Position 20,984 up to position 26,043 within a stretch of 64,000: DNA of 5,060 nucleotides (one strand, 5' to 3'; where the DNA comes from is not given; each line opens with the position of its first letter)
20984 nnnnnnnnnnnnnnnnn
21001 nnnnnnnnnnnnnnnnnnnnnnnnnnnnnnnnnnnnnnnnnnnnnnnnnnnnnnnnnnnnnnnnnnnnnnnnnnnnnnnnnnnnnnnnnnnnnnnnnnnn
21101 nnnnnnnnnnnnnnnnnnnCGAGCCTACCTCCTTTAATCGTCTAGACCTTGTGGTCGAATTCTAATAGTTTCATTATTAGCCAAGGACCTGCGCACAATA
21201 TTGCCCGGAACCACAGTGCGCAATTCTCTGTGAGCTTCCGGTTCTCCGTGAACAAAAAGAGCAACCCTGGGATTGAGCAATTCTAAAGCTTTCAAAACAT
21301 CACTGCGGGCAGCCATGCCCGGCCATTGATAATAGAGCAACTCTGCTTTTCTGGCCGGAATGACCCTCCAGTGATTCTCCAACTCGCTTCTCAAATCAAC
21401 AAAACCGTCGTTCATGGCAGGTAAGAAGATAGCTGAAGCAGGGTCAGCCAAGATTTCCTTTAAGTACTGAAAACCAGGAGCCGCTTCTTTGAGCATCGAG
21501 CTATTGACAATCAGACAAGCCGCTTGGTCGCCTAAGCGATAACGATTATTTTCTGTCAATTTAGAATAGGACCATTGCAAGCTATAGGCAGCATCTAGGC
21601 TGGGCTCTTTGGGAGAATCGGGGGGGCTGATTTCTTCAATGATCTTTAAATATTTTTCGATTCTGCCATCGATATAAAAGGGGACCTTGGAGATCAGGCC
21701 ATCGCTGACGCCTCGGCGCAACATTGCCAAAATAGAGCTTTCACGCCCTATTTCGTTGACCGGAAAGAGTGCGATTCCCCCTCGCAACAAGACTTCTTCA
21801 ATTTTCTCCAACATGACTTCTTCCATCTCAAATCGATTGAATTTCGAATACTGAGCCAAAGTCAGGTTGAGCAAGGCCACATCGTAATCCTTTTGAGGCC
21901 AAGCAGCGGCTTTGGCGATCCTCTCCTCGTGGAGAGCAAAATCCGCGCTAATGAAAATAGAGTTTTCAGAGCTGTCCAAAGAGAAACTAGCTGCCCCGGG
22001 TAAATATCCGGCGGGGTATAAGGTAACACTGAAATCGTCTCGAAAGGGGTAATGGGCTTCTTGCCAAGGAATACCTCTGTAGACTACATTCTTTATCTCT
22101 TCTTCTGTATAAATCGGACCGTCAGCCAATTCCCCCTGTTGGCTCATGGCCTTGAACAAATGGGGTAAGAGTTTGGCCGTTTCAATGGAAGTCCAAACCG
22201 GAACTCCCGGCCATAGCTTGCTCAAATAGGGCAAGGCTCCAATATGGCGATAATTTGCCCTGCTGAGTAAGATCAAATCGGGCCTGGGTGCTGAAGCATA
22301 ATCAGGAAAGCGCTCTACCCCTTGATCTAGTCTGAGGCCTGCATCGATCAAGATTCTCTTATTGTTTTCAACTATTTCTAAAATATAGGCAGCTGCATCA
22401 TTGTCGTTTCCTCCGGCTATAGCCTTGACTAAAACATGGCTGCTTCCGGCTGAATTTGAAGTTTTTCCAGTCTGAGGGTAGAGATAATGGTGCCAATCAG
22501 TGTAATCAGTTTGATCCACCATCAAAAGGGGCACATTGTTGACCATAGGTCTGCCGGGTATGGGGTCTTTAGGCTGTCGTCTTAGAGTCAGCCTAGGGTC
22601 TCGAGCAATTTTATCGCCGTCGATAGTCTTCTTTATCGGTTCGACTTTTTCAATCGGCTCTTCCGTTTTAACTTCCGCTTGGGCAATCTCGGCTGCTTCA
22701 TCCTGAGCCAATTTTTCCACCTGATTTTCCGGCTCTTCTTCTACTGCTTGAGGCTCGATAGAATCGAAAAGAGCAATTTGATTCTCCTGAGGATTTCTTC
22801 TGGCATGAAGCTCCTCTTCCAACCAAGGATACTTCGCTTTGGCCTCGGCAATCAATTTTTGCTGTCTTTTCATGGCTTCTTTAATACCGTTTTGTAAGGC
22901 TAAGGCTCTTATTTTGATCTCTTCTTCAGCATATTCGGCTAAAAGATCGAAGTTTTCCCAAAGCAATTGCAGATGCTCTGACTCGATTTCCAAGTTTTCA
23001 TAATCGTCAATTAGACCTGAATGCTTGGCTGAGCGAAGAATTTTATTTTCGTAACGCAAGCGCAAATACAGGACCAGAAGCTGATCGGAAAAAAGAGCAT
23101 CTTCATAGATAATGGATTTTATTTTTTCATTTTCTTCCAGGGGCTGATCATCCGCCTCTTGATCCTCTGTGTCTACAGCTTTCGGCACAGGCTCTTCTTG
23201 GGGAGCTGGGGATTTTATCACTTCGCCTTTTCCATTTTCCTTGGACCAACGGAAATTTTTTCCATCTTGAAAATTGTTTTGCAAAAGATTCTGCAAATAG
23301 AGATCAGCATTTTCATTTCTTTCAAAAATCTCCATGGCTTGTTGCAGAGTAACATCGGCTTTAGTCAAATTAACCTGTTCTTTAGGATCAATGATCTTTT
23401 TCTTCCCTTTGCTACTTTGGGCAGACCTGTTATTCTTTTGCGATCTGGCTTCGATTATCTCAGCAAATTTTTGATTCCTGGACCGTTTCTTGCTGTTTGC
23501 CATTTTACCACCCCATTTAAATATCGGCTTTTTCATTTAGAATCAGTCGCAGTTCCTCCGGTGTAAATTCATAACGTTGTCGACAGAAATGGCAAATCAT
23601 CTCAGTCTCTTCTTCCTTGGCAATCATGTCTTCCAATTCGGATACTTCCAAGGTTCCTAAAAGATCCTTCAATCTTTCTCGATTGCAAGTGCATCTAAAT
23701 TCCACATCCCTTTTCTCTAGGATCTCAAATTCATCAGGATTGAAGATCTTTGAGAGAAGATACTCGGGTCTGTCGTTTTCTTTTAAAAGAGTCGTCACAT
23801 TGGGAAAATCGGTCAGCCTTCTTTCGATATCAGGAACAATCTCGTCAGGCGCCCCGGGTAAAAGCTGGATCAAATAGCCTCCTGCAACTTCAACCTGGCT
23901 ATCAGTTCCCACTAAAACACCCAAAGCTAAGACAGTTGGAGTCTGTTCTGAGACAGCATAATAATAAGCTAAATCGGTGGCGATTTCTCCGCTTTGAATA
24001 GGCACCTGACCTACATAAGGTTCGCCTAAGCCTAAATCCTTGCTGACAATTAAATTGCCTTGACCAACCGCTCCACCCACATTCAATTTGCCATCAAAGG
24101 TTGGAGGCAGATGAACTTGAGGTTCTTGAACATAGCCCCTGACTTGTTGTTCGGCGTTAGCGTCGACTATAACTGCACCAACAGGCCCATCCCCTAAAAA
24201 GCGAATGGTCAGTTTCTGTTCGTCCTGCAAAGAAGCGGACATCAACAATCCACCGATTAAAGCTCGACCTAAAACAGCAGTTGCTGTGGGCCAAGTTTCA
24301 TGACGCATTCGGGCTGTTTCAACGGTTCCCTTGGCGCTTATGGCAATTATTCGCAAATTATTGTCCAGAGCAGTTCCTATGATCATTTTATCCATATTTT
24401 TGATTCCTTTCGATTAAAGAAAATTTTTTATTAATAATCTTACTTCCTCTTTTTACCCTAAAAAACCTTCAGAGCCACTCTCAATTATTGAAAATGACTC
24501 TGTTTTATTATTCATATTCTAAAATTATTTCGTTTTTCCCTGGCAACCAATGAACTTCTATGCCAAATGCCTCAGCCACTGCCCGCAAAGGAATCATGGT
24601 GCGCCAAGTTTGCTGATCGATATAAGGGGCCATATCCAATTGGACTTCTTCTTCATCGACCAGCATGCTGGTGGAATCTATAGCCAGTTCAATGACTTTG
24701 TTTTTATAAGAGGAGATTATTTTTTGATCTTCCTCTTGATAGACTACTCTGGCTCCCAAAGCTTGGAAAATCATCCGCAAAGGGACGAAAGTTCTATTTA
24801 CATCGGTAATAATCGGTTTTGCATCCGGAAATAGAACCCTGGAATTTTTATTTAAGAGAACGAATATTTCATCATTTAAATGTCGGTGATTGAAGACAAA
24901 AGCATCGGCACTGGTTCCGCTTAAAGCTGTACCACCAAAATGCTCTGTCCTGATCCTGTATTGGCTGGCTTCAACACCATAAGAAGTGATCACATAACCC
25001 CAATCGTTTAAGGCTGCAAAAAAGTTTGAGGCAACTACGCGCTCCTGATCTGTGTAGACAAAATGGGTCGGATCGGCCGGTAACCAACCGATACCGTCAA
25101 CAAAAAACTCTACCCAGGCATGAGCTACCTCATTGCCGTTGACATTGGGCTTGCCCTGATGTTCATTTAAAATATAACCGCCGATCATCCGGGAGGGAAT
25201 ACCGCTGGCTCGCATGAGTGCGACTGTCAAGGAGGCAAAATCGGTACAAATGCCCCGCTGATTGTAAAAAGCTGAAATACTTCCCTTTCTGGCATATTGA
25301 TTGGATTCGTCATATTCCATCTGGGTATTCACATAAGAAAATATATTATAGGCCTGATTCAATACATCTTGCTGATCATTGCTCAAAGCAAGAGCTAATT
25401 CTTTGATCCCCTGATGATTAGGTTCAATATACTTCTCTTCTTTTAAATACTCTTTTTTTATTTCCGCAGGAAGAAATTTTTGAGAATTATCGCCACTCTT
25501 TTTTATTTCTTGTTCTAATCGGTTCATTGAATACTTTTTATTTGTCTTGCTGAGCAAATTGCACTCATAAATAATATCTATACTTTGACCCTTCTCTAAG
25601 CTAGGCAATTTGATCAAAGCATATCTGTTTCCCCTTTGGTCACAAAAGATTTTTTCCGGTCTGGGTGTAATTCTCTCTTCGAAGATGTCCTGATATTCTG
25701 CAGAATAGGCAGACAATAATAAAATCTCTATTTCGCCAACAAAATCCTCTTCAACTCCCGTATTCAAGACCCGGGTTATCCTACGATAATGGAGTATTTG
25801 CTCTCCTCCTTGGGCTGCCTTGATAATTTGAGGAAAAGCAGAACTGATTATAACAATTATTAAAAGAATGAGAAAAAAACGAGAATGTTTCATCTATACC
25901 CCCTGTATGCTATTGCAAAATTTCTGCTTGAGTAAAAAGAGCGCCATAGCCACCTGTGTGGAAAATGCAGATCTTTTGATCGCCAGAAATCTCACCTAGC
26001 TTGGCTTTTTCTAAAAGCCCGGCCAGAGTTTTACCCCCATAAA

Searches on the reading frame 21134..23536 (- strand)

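Call 13: search_protein_families(library=pfam, proteins=[window:21134-23536:-])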
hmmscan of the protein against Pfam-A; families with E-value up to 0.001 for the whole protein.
window:21134-23536:- (800 aa): 3 families
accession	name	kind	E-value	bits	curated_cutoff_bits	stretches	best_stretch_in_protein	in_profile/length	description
PF12706.13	Lactamase_B_2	-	1.1e-07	32.1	27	1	394-562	2-168/200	Beta-lactamase superfamily domain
PF16661.11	Lactamase_B_6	-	2.9e-06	27.2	27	1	391-548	5-177/193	Metallo-beta-lactamase superfamily domain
PF00753.33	Lactamase_B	-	5.2e-06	27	22.7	1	383-542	8-159/196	Metallo-beta-lactamase superfamily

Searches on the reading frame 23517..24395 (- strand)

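Call 13: search_protein_families(library=pfam, proteins=[window:23517-24395:-])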
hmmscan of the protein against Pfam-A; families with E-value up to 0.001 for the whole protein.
window:23517-24395:- (292 aa): 1 family
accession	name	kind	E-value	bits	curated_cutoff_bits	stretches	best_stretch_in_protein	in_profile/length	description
PF01430.24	HSP33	-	4.4e-95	318.7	21.4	1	2-278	1-273/273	Hsp33 protein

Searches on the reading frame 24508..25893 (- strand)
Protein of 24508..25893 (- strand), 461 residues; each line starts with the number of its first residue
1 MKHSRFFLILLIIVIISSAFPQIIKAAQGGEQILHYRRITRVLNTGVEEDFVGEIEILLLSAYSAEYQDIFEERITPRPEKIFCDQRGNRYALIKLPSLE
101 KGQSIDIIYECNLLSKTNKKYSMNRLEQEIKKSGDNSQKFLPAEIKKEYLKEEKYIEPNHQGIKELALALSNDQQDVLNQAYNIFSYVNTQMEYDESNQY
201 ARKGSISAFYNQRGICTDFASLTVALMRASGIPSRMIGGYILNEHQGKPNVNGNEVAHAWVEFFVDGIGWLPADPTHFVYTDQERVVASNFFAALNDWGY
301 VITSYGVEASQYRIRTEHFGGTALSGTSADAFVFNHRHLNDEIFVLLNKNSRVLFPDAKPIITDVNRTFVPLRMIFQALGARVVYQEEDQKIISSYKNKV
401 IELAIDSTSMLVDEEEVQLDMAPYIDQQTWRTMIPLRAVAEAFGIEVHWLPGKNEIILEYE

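Call 13: search_protein_families(library=pfam, proteins=[window:24508-25893:-])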
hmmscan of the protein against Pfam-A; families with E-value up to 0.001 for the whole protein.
window:24508-25893:- (461 aa): 3 families
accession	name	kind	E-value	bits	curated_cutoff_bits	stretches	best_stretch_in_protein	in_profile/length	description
PF01841.26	Transglut_core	-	1.1e-25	90.4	23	1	166-275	3-108/108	Transglutaminase-like superfamily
PF07833.16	Cu_amine_oxidN1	-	1.9e-25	89.4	24.2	1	353-457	7-107/108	Copper amine oxidase N-terminal domain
PF04473.18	DUF553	-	3e-05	24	20.5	1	163-237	3-86/140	Transglutaminase-like domain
